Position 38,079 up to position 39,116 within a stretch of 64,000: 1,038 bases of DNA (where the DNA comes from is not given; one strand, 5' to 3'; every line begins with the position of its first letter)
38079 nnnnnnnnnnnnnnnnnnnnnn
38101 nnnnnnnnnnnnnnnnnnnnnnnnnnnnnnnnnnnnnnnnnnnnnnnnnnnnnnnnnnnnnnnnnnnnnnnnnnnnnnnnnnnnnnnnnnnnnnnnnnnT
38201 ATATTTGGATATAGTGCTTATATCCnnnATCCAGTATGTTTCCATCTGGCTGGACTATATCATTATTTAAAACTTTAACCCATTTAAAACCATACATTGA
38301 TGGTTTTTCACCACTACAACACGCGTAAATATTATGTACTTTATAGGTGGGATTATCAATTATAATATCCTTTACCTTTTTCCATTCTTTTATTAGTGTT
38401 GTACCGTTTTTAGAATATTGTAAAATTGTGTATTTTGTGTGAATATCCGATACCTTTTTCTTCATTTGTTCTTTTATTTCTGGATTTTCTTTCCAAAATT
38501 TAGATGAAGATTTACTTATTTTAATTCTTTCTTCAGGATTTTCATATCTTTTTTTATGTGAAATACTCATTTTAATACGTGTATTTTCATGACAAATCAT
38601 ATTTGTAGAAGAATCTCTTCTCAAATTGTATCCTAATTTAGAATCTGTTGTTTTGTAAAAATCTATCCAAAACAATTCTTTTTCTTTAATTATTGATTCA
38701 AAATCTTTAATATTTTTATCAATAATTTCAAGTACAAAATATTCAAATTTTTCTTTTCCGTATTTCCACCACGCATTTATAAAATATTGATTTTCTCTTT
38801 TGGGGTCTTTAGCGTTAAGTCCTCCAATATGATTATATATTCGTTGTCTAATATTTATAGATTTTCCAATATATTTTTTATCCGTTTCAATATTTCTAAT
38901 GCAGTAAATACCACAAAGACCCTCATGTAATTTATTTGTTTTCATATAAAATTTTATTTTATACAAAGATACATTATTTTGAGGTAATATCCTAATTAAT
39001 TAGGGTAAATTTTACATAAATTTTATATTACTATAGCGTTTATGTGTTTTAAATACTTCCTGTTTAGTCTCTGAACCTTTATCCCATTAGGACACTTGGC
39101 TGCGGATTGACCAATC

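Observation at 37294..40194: DNA polymerase gene interrupted by a GIY-YIG endonuclease gene and an adjacent GC-rich intron-like core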

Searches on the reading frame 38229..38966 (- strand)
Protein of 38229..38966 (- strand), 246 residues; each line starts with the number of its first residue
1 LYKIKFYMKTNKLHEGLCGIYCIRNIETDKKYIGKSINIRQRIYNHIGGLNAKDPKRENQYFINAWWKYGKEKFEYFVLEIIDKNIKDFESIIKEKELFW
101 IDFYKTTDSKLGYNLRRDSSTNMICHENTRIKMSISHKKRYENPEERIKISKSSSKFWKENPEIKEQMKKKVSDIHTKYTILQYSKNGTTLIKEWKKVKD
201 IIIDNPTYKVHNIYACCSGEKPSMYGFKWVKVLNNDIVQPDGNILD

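Call 8: search_protein_families(library=pfam, proteins=[window:38229-38966:-], max_evalue=0.01)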
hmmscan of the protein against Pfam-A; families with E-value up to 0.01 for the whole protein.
window:38229-38966:- (246 aa): 1 family
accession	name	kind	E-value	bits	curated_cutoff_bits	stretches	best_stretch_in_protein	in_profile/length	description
PF01541.30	GIY-YIG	-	2e-09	38.1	22.6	1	18-106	2-74/78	GIY-YIG catalytic domain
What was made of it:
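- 38226..38966 (-): GIY-YIG homing endonuclease ORF in the P8 loop. The ATG is at 38945, giving 239 aa. The mechanical ORF starts at a TTG at 38966. The stop codon is 38228-38226. The last 16 sense codons and the stop (38276-38226) span P8', P7' and P9. Pfam GIY-YIG E 2e-9 (call 8).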

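Call 9: search_protein_families(library=phrogs, proteins=[window:38229-38966:-], max_evalue=0.001)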
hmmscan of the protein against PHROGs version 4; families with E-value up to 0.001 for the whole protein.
window:38229-38966:- (246 aa): 3 families
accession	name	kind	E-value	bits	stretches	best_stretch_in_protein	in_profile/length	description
phrog_314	-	DNA, RNA and nucleotide metabolism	2.3e-19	70.7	1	18-234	179-392/574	homing endonuclease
phrog_7168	-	DNA, RNA and nucleotide metabolism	6.8e-19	69.4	1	19-212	3-199/284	homing endonuclease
phrog_5123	-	DNA, RNA and nucleotide metabolism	2.3e-08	35.1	1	19-119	3-92/152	homing endonuclease with GIY-YIG motif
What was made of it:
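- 38226..38966 (-): PHROG homing-endonuclease families at E 2e-19 (call 9).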

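Call 21: find_related_loci(query=window:38229-38966:-, collection=viral_contigs, flank=3000)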
Query window:38229-38966:- (246 aa) in viral_contigs; peptide patterns used: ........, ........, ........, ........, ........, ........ (x = any residue, [..] = any of these).
27 stretches matched a pattern; 17 encode a relative of the query (tblastn E <= 1e-3); 17 distinct loci.
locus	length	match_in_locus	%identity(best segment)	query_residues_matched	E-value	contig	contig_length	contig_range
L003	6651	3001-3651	52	8-231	1e-61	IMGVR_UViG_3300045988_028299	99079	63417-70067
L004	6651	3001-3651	52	8-231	1e-61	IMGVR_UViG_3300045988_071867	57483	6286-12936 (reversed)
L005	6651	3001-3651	52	8-231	1e-61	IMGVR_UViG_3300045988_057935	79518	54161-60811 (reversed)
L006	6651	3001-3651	52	8-231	3e-61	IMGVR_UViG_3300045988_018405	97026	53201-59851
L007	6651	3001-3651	52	8-231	8e-61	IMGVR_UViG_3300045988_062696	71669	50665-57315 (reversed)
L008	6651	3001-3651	52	8-231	8e-61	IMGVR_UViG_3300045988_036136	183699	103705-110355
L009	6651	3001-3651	52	8-231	8e-61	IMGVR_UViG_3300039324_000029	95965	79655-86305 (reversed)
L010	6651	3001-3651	52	8-231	8e-61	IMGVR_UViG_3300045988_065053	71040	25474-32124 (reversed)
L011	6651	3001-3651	52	8-231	8e-61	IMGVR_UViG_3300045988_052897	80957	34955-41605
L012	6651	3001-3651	52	8-231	8e-61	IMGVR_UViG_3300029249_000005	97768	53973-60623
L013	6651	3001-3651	52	8-231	4e-60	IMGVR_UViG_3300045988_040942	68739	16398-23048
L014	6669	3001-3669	51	6-232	6e-60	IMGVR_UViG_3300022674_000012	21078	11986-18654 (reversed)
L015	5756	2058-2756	45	1-233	1e-51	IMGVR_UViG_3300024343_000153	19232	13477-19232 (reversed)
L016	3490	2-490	55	62-231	3e-50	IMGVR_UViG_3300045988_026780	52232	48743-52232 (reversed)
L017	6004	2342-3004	44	7-233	2e-48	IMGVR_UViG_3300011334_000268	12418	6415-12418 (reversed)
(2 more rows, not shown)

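Call 22: find_encoding_contigs(protein=window:38229-38966:-, flank=4000, max_places=6)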
Protein window:38229-38966:- (246 aa): no gene with exactly this product is on record in the collection.
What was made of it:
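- Tried and rejected: Not on record (call 22).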

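Call 44: search_solved_structures(query=window:38229-38945:-, max_evalue=1, show_alignments=1)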
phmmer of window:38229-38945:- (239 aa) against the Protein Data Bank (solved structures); distinct sequences matched with E-value up to 1: 0.
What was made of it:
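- The endonuclease has no match among solved structures (call 44), and its cleavage site is unknown.
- Tried and rejected: No match (call 44).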
